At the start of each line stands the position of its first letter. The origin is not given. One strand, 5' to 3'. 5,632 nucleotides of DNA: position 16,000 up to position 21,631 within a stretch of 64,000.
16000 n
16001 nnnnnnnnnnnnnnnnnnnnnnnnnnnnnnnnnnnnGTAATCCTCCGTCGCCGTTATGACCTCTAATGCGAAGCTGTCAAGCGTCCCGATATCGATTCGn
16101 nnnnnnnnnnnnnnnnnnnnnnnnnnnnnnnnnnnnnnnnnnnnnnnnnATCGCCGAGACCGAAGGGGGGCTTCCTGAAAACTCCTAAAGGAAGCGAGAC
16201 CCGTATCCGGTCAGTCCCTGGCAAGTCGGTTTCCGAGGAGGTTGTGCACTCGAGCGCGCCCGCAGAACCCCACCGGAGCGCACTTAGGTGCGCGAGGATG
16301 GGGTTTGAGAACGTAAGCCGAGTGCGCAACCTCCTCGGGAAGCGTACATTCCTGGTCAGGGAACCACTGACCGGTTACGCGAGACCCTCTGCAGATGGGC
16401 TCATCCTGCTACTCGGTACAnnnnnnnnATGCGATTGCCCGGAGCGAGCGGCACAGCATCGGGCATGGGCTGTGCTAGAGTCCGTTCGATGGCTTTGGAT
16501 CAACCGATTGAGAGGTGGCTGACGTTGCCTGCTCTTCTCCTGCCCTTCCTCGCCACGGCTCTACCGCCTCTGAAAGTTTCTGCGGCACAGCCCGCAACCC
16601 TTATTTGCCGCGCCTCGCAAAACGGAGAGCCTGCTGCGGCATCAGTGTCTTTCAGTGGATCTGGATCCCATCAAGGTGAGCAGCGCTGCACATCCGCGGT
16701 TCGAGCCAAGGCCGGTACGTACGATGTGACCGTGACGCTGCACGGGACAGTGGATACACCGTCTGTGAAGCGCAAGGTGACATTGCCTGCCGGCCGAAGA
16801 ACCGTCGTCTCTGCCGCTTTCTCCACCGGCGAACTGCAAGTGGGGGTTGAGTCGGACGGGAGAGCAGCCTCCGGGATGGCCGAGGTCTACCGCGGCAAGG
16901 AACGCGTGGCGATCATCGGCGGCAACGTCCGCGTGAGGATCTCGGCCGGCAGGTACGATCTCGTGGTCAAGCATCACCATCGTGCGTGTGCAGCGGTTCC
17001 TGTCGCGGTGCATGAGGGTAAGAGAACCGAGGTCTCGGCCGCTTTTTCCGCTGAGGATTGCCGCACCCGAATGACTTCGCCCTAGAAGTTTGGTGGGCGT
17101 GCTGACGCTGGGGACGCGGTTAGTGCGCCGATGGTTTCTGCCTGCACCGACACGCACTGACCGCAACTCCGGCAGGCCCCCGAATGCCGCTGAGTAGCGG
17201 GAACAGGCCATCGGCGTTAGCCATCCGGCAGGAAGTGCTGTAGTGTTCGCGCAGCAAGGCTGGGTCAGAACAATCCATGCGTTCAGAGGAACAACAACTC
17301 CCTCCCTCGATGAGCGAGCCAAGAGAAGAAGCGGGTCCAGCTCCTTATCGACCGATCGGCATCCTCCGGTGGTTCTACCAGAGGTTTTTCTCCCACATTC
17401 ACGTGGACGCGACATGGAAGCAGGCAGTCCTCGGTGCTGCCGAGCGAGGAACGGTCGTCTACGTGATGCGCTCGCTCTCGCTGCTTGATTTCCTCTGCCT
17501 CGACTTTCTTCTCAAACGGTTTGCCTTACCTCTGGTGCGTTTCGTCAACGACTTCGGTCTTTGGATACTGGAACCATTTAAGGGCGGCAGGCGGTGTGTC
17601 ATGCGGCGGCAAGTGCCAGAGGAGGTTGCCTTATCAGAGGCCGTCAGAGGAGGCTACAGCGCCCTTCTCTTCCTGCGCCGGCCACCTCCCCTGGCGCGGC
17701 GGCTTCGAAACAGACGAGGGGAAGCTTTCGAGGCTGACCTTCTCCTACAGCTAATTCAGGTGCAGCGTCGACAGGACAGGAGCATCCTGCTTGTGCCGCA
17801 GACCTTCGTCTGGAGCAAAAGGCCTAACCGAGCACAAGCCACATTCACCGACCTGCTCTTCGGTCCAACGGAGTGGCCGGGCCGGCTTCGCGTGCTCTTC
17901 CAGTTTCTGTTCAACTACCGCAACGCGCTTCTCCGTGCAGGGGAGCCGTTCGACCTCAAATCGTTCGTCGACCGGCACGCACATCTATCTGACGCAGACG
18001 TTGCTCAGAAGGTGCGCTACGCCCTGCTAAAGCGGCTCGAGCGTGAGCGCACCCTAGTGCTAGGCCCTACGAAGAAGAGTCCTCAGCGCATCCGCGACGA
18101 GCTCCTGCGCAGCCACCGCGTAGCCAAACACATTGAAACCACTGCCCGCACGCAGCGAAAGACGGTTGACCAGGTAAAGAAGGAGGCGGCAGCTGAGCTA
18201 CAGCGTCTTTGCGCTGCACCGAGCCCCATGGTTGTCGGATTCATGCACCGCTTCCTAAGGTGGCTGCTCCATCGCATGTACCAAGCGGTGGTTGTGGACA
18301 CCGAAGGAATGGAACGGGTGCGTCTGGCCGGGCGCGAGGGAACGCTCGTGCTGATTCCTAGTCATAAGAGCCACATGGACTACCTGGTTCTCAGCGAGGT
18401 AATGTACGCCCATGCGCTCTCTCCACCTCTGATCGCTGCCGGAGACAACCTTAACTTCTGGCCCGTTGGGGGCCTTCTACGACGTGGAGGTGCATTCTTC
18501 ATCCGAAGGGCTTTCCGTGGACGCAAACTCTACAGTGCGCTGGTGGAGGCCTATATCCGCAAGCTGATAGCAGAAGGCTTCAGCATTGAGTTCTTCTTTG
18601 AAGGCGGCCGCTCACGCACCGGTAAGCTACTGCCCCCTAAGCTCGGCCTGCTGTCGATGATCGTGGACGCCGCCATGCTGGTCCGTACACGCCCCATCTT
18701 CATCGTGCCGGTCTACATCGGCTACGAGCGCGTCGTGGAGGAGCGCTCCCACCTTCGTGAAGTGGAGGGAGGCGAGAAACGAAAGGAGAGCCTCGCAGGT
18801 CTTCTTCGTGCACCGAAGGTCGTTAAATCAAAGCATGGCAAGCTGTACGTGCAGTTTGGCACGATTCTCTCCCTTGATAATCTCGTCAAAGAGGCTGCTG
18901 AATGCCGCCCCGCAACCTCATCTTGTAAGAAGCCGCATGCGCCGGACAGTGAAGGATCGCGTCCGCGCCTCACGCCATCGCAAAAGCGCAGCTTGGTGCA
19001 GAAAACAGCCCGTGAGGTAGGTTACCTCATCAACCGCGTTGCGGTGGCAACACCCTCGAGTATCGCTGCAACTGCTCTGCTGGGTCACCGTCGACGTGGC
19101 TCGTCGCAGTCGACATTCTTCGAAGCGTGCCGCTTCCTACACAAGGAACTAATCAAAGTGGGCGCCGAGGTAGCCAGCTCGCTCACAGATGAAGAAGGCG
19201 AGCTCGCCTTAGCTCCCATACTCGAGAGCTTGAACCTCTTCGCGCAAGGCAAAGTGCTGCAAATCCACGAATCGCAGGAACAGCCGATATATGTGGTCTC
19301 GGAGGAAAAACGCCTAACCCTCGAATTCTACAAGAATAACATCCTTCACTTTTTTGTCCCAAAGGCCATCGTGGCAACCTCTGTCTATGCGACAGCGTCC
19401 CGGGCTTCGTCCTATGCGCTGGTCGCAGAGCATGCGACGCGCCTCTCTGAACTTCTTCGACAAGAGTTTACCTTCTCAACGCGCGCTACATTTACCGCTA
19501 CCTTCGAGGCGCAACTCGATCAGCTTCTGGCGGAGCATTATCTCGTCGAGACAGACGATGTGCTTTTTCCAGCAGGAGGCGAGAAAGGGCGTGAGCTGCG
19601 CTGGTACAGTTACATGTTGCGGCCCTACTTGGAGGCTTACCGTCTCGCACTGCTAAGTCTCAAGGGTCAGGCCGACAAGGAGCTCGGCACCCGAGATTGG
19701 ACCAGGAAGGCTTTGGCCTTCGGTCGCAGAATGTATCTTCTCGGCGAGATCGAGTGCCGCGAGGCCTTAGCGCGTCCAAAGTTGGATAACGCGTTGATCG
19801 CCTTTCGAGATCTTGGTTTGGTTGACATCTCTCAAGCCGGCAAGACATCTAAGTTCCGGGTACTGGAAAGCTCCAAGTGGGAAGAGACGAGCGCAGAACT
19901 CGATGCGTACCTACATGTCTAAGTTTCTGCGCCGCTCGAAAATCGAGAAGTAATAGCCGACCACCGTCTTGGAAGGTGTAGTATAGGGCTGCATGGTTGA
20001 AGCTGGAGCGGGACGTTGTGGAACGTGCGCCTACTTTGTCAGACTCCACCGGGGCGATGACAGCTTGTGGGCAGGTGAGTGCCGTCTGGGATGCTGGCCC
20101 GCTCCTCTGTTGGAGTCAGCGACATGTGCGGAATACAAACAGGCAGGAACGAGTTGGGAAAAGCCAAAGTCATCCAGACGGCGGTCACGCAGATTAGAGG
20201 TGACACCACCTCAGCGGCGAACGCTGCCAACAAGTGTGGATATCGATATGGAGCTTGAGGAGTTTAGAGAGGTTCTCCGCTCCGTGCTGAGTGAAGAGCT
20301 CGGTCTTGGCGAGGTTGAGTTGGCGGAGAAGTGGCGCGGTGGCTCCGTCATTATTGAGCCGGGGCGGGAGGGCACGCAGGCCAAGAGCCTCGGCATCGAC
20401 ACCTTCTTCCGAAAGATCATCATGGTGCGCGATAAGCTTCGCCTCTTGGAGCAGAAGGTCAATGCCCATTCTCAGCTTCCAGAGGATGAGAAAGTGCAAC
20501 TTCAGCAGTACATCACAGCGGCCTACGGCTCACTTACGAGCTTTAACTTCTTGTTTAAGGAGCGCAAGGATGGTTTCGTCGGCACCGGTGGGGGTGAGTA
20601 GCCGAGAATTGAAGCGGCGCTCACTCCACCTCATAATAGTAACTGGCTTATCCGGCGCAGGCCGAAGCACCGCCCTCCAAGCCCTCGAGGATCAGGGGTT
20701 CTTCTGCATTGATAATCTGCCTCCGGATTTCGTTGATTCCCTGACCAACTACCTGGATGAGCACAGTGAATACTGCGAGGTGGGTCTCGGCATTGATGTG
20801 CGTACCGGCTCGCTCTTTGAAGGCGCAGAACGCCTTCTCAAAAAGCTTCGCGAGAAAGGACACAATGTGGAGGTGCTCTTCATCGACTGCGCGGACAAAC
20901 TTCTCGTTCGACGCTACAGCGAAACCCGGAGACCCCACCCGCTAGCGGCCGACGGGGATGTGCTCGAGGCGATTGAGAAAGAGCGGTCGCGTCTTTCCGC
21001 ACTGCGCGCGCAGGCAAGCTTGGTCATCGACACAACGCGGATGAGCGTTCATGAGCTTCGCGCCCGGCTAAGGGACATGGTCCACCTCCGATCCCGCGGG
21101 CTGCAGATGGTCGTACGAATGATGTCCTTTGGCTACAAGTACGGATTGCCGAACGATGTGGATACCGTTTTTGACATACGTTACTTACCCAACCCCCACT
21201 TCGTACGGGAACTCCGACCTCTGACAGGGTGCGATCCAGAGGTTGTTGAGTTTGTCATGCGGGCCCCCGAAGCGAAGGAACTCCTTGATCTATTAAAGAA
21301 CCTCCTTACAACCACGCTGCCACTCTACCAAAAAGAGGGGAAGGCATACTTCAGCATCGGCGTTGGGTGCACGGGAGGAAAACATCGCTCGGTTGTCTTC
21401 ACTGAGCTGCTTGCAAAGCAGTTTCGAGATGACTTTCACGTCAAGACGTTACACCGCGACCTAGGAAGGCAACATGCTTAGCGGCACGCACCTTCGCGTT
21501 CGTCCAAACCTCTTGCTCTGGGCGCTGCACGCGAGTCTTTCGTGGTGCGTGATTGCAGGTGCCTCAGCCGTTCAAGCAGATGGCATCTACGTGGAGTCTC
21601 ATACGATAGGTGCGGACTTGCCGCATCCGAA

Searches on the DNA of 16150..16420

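Call 56: search_rna_families(source=window, start=16150, end=16420, threshold=evalue, max_evalue=1)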
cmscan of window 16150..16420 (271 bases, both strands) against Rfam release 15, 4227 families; matches with E-value up to 1: 0.
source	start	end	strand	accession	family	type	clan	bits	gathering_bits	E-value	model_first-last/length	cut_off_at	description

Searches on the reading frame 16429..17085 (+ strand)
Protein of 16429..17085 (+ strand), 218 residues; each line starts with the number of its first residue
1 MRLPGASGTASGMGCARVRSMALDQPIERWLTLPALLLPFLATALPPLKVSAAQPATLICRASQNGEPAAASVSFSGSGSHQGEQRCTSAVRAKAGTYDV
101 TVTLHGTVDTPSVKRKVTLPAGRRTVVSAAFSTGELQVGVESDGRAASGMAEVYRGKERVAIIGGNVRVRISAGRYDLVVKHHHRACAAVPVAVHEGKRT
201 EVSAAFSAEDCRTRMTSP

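Call 15: search_protein_families(library=pfam, max_evalue=0.01, proteins=[window:16429-17085:+])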
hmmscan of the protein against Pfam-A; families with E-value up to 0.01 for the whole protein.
window:16429-17085:+ (218 aa): 1 family
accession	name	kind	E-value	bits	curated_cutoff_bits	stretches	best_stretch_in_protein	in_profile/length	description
PF14344.12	DUF4397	-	0.0023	18.9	30.6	0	88-151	34-102/119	Domain of unknown function (DUF4397)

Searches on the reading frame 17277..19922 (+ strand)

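Call 64: search_protein_families(library=pfam, max_evalue=0.001, proteins=[window:17277-19922:+])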
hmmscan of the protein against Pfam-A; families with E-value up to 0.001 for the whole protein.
window:17277-19922:+ (881 aa): 2 families
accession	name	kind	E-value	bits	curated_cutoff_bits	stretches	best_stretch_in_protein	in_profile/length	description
PF19277.4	GPAT_C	-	1.3e-67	229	25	1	493-850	2-342/344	Glycerol-3-phosphate acyltransferase C-terminal region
PF01553.26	Acyltransferase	-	2.9e-23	82.5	23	1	344-481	6-131/132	Acyltransferase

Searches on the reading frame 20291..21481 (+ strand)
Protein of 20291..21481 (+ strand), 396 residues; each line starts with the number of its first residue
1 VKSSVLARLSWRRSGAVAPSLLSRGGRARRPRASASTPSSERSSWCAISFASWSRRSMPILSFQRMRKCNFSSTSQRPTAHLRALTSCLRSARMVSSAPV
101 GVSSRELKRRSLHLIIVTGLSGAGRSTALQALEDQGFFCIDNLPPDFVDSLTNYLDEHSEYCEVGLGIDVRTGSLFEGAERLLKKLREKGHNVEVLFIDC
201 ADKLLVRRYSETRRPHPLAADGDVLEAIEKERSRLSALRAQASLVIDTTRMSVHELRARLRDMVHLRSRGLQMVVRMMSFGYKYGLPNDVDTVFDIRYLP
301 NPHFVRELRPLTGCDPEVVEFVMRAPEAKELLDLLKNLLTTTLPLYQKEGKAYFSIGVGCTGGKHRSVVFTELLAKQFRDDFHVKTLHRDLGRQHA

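Call 15: search_protein_families(library=pfam, max_evalue=0.01, proteins=[window:20291-21481:+])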
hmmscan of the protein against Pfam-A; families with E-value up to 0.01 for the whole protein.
window:20291-21481:+ (396 aa): 5 families
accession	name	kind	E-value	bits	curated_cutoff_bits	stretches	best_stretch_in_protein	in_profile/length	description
PF03668.21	RapZ-like_N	-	5.3e-46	156.7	25.4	1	113-263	2-153/158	RapZ-like N-terminal domain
PF22740.1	PapZ_C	-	1.8e-43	148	27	1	274-391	2-120/121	RapZ C-terminal domain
PF13238.12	AAA_18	-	0.00086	20.2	29.4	0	115-148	1-25/128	AAA domain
PF13671.12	AAA_33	-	0.0035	18.1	27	0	114-134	1-21/143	AAA domain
PF13401.12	AAA_22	-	0.0057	17.4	27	0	114-210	7-97/130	AAA domain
